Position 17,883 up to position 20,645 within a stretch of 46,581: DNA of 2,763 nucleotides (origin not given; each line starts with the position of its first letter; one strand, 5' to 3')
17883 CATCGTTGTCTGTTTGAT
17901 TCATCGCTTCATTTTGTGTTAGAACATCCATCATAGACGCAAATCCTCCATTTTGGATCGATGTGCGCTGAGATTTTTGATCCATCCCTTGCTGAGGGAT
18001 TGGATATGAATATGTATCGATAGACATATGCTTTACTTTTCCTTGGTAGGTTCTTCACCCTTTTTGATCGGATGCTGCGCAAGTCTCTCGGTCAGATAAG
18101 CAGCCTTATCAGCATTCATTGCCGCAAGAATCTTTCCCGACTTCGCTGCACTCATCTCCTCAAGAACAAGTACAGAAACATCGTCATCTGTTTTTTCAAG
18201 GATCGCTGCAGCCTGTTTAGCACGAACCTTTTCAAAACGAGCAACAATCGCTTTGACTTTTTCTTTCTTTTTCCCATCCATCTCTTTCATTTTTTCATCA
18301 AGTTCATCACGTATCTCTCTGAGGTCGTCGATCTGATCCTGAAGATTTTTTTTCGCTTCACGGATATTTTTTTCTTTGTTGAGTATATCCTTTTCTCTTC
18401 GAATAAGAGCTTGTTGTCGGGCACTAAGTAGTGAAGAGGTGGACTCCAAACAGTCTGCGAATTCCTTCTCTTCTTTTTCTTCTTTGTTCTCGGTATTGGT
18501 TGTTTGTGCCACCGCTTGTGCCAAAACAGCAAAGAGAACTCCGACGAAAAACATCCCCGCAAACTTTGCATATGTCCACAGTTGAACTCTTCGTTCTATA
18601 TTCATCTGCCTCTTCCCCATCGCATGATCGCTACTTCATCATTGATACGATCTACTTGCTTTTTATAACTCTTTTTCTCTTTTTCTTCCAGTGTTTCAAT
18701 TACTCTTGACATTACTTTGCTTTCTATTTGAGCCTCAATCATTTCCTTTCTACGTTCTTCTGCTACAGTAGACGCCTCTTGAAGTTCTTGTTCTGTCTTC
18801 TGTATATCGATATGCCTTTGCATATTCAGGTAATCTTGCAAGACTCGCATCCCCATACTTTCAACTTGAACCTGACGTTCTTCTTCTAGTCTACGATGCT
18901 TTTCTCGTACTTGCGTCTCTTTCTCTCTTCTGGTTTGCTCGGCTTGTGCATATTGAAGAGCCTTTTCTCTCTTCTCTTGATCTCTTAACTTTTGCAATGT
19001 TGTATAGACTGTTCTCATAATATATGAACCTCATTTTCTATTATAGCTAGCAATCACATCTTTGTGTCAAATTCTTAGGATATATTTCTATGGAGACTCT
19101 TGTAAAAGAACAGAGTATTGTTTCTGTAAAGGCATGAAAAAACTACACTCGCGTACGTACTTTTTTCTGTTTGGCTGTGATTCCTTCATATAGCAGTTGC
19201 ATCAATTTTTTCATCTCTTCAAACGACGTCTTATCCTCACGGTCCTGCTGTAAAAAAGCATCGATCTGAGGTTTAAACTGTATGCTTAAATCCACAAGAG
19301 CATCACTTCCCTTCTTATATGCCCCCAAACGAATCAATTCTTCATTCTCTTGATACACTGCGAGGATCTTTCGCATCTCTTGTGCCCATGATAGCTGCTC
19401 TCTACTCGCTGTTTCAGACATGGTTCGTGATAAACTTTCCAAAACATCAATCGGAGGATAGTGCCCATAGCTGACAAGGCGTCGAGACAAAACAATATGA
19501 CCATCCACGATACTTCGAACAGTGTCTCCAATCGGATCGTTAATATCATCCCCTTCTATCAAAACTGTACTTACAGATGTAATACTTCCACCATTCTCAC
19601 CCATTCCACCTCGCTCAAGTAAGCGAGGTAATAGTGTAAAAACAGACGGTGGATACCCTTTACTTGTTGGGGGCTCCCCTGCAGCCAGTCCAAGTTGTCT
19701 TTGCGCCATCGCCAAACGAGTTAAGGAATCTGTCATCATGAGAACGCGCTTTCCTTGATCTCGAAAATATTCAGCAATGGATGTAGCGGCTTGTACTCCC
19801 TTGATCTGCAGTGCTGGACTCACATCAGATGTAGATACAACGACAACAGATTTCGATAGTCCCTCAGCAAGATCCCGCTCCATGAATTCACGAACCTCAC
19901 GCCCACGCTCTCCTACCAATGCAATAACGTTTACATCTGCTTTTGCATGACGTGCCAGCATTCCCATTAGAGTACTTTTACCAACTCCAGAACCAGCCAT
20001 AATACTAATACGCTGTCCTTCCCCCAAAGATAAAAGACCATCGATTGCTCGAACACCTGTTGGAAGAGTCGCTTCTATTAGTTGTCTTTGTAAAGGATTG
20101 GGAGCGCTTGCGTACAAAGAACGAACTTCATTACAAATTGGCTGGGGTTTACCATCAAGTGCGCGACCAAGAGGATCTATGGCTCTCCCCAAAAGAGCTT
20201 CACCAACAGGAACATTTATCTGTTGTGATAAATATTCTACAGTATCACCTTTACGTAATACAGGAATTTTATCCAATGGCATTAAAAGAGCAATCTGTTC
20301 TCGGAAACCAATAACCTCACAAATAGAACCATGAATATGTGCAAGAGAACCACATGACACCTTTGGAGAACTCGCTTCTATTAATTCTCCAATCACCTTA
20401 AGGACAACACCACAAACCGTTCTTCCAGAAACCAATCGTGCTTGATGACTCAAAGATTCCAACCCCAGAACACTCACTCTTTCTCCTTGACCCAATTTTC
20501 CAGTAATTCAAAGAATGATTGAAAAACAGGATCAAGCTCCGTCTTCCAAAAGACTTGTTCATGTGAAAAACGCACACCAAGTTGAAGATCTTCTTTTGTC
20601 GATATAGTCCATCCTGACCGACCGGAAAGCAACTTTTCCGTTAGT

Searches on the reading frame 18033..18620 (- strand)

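Call 31: search_protein_families(library=pfam, proteins=[window:18033-18620:-], max_evalue=0.001)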
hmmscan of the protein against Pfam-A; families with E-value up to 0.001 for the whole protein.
window:18033-18620:- (195 aa): 1 family
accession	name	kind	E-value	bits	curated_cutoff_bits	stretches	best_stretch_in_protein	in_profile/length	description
PF03448.22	MgtE_N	-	1.2e-05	26.3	25.9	1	126-182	19-75/102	MgtE intracellular N domain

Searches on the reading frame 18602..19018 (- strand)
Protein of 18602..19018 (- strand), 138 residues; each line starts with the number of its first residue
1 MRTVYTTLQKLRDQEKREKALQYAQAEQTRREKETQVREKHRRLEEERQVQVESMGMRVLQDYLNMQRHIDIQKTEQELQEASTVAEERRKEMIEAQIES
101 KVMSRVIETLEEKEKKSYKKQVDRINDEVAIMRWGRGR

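Call 31: search_protein_families(library=pfam, proteins=[window:18602-19018:-], max_evalue=0.001)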
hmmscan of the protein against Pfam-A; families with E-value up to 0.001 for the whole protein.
window:18602-19018:- (138 aa): 1 family
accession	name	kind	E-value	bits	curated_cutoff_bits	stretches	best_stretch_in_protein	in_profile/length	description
PF02050.21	FliJ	-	0.0001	23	28.4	1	19-134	3-123/123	Flagellar FliJ protein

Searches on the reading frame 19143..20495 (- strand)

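Call 31: search_protein_families(library=pfam, proteins=[window:19143-20495:-], max_evalue=0.001)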
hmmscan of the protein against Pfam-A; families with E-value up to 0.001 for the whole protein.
window:19143-20495:- (450 aa): 4 families
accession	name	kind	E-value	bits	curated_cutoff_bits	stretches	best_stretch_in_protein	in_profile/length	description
PF00006.31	ATP-synt_ab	-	1.8e-82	276.5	29.5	1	147-356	1-213/213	ATP synthase alpha/beta family, nucleotide-binding domain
PF18269.6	T3SS_ATPase_C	-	1.6e-23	82.8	22.7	1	364-432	2-70/72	T3SS EscN ATPase C-terminal domain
PF00005.33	ABC_tran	-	0.00014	22.9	25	1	155-234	6-79/137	ABC transporter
PF03193.22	RsgA_GTPase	-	0.00082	19.7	30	0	154-199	100-145/174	RsgA GTPase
